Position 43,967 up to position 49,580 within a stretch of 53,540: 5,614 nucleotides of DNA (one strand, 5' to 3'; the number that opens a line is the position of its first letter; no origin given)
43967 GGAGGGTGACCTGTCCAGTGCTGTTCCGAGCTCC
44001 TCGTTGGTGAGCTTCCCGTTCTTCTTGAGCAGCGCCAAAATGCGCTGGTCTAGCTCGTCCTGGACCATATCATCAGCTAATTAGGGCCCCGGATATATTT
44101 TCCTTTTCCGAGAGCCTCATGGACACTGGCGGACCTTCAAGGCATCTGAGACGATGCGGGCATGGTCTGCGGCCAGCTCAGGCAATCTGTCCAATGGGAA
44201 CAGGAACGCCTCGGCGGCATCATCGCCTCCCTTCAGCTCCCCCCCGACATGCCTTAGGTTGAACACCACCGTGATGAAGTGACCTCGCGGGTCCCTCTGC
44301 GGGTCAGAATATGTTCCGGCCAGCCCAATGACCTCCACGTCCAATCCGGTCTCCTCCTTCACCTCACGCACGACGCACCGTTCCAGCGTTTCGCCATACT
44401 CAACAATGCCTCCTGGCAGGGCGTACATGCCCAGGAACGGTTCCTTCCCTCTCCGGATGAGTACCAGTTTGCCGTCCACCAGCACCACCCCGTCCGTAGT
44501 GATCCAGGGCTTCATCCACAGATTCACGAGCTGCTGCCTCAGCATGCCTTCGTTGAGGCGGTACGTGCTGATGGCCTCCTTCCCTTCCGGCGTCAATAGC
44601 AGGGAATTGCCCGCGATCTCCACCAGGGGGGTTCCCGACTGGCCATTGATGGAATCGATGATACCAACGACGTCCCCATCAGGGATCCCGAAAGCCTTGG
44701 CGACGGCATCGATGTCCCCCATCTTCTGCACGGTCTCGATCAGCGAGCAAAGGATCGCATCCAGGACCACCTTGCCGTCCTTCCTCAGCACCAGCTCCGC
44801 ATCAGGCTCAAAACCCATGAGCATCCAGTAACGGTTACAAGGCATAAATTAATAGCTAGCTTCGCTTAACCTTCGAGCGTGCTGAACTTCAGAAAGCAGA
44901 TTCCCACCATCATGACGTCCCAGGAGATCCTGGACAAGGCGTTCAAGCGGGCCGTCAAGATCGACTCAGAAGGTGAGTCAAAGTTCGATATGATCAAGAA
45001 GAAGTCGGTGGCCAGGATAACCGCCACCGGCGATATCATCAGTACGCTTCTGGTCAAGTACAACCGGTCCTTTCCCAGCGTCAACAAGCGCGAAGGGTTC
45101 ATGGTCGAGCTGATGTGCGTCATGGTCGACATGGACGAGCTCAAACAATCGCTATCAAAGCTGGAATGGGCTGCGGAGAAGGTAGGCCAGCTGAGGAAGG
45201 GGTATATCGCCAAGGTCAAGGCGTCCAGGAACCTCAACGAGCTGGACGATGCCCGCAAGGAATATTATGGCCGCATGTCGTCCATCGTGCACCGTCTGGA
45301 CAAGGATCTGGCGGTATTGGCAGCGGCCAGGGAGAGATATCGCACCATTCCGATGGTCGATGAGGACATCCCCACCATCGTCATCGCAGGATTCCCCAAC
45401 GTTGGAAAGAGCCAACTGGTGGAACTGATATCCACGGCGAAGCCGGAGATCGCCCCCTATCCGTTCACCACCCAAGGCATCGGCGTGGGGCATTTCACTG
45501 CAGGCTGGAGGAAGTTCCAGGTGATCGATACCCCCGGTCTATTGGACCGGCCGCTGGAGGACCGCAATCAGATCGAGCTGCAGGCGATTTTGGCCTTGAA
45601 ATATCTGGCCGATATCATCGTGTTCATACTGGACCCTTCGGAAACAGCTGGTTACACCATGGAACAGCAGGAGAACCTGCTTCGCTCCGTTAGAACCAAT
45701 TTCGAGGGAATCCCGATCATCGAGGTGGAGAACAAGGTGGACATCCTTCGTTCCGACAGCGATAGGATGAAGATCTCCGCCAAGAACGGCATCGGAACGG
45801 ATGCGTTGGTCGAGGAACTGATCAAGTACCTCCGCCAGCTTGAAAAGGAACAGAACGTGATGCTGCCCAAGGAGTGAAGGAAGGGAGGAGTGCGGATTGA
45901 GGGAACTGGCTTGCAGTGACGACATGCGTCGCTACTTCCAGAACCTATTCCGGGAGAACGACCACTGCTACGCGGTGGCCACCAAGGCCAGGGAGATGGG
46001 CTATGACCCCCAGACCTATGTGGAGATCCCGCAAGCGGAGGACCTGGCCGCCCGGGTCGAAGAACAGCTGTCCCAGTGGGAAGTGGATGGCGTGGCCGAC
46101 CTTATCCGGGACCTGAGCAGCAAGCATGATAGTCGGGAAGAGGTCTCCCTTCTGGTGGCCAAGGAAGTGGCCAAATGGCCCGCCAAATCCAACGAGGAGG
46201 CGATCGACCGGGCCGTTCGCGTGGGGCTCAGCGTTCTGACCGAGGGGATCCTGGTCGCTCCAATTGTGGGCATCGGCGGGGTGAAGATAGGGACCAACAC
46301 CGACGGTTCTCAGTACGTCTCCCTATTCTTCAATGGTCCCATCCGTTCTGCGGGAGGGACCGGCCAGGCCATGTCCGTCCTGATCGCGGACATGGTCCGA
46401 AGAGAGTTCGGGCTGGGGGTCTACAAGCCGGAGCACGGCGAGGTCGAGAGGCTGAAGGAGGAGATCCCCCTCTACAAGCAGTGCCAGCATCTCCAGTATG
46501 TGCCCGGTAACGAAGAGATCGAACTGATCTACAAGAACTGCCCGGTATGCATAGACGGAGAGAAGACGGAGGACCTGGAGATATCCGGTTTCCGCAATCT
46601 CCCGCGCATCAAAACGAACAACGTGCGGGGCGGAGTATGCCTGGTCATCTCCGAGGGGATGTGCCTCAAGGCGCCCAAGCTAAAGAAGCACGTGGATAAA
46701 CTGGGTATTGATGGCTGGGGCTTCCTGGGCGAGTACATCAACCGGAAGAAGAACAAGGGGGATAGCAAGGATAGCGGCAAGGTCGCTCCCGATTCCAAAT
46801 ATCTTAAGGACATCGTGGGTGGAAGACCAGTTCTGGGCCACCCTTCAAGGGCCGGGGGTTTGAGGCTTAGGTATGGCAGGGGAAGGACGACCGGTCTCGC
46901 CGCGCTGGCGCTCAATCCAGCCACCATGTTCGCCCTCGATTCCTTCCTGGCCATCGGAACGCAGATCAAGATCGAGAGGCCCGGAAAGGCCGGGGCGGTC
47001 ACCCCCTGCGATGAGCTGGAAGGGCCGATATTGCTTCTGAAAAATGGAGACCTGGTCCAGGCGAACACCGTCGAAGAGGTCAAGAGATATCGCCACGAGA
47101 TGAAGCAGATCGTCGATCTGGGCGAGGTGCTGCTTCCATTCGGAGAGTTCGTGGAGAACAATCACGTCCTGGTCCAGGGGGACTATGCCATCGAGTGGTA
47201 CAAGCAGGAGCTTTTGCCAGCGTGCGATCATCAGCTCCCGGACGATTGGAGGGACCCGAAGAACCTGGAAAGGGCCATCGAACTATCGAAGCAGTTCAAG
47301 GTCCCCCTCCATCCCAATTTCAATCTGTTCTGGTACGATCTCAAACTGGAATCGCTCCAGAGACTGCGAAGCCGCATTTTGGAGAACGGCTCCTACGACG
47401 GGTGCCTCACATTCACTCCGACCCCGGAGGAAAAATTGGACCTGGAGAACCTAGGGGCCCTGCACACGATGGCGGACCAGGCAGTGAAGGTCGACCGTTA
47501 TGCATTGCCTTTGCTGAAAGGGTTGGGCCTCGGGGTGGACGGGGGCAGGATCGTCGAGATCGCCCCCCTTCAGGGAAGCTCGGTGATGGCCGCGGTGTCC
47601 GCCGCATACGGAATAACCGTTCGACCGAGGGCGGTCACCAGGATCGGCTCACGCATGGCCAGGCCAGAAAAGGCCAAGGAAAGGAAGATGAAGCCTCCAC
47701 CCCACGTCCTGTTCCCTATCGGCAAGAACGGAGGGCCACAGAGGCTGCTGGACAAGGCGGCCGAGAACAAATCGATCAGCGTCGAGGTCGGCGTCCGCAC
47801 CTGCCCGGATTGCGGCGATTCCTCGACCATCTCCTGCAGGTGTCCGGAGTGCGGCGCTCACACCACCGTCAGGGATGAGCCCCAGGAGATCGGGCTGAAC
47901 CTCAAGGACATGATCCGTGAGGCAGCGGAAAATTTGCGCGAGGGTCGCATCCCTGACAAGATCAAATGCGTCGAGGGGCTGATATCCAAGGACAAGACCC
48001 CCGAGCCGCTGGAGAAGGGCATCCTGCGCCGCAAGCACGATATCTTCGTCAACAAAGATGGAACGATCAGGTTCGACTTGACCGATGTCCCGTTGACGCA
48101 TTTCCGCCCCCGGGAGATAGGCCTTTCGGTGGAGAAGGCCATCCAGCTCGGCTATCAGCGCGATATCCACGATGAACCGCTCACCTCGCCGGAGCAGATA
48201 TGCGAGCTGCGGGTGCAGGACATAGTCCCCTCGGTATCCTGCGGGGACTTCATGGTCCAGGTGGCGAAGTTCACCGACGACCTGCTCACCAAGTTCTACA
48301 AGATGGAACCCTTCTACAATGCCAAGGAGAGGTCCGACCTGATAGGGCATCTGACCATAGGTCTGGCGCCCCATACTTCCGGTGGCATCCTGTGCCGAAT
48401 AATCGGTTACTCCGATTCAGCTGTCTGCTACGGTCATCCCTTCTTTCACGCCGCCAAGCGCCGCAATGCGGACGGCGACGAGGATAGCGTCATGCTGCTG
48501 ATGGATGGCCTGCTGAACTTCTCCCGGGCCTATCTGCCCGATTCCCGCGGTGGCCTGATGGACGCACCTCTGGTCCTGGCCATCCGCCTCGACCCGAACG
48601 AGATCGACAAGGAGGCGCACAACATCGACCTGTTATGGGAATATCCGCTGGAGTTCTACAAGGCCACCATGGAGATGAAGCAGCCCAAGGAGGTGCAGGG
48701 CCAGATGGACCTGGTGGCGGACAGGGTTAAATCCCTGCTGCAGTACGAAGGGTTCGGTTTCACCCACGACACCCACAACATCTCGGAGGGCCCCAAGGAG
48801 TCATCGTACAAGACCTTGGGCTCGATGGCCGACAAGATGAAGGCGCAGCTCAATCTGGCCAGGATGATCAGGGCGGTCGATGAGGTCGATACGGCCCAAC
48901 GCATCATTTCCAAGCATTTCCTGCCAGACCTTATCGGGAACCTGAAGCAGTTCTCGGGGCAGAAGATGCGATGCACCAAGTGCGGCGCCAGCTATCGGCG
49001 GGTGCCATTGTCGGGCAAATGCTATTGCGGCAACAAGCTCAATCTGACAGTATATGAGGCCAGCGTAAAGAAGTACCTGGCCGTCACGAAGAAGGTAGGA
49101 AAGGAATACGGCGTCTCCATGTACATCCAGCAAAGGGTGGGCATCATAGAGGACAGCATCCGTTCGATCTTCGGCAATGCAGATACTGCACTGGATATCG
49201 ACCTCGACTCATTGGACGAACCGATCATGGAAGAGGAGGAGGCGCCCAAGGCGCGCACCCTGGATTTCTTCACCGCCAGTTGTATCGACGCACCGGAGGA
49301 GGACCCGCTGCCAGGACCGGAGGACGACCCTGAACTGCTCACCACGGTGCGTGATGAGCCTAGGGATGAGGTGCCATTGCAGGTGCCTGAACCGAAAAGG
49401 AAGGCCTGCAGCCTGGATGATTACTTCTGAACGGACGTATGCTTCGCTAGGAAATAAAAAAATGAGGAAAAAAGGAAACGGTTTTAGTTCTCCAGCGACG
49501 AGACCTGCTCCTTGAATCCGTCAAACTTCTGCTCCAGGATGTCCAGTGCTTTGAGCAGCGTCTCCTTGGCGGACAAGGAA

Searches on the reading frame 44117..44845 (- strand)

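Call 86: search_protein_families(library=pfam, proteins=[window:44117-44845:-], max_evalue=0.0001)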
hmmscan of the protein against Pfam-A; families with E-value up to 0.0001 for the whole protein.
window:44117-44845:- (242 aa): 1 family
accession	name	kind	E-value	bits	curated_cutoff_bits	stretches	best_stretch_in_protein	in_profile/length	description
PF00293.34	NUDIX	-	4.4e-23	82.2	21.1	1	119-232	7-131/134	NUDIX domain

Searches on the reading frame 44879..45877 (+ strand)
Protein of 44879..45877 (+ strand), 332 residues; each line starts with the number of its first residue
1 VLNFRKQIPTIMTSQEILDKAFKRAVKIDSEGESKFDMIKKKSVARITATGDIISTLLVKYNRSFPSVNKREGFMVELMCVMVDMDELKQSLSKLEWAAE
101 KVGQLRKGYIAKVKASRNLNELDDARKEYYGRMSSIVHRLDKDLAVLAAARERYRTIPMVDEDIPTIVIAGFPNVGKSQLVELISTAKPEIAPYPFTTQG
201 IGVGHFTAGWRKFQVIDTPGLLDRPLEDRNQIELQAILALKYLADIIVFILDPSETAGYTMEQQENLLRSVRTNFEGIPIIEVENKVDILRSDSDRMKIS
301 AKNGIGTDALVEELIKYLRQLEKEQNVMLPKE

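Call 86: search_protein_families(library=pfam, proteins=[window:44879-45877:+], max_evalue=0.0001)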
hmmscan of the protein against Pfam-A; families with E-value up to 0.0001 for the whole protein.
window:44879-45877:+ (332 aa): 4 families
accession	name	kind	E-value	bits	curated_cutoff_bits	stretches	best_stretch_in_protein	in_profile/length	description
PF17835.6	NOG1_N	-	6.8e-28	98.2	22.9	1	6-161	2-160/160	NOG1 N-terminal helical domain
PF06858.20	NOG1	-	3e-22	78.6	27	1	231-288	1-58/58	Nucleolar GTP-binding protein 1 (NOG1)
PF01926.29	MMR_HSR1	-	5.4e-19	68.8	21.9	1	166-286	1-113/113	50S ribosome-binding GTPase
PF02421.24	FeoB_N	-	2.2e-08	34.2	27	1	166-255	2-90/156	Ferrous iron transport protein B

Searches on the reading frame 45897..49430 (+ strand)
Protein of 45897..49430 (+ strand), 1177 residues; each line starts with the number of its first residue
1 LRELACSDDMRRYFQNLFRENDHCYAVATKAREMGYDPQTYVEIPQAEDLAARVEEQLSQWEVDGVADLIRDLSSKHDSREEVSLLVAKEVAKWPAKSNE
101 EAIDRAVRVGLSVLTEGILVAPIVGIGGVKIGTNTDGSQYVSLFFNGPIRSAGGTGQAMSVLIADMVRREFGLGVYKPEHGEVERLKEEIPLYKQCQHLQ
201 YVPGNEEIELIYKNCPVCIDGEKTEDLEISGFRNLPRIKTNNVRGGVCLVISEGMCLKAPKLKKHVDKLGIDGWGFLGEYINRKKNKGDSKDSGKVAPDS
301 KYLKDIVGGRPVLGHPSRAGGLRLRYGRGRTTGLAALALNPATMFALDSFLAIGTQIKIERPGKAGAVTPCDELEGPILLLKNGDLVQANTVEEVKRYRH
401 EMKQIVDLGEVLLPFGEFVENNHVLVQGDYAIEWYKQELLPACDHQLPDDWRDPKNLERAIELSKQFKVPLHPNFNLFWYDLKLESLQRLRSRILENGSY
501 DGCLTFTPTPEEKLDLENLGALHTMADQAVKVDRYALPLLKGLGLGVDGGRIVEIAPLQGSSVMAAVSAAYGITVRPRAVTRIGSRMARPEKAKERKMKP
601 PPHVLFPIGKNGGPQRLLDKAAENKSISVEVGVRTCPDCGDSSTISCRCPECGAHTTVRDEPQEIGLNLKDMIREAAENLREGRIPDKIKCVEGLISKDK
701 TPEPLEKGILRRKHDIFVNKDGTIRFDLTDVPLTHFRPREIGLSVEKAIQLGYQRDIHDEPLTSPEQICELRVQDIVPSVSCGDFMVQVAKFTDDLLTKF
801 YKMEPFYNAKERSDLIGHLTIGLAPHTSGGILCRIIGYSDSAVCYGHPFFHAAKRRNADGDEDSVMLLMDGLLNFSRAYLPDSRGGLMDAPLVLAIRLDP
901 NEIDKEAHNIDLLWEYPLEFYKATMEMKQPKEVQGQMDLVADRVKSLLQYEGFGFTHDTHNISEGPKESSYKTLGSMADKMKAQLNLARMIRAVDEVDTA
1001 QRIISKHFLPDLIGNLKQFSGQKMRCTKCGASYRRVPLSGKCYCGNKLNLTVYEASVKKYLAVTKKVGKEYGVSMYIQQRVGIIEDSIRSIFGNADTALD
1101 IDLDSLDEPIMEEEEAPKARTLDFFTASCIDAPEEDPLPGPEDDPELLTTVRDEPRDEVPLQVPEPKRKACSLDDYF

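Call 13: search_protein_families(library=ncbifam, proteins=[window:45897-49430:+], max_evalue=0.001)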
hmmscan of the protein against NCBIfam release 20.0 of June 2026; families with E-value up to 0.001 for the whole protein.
window:45897-49430:+ (1177 aa): 4 families
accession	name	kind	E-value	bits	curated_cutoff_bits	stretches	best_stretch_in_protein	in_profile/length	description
NF003103.0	PRK04023.1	equivalog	0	1459.8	1269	1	5-1096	3-1115/1125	DNA polymerase II large subunit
TIGR00354.1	polC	equivalog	0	1383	702.15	1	9-1095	2-1086/1096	DNA polymerase II large subunit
NF011302.0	PRK14714.1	equivalog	0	1347.5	1791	3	6-658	3-704/1350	DNA-directed DNA polymerase II large subunit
NF011303.0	PRK14715.1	equivalog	0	1221.4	1585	3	294-857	318-895/1627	DNA-directed DNA polymerase II large subunit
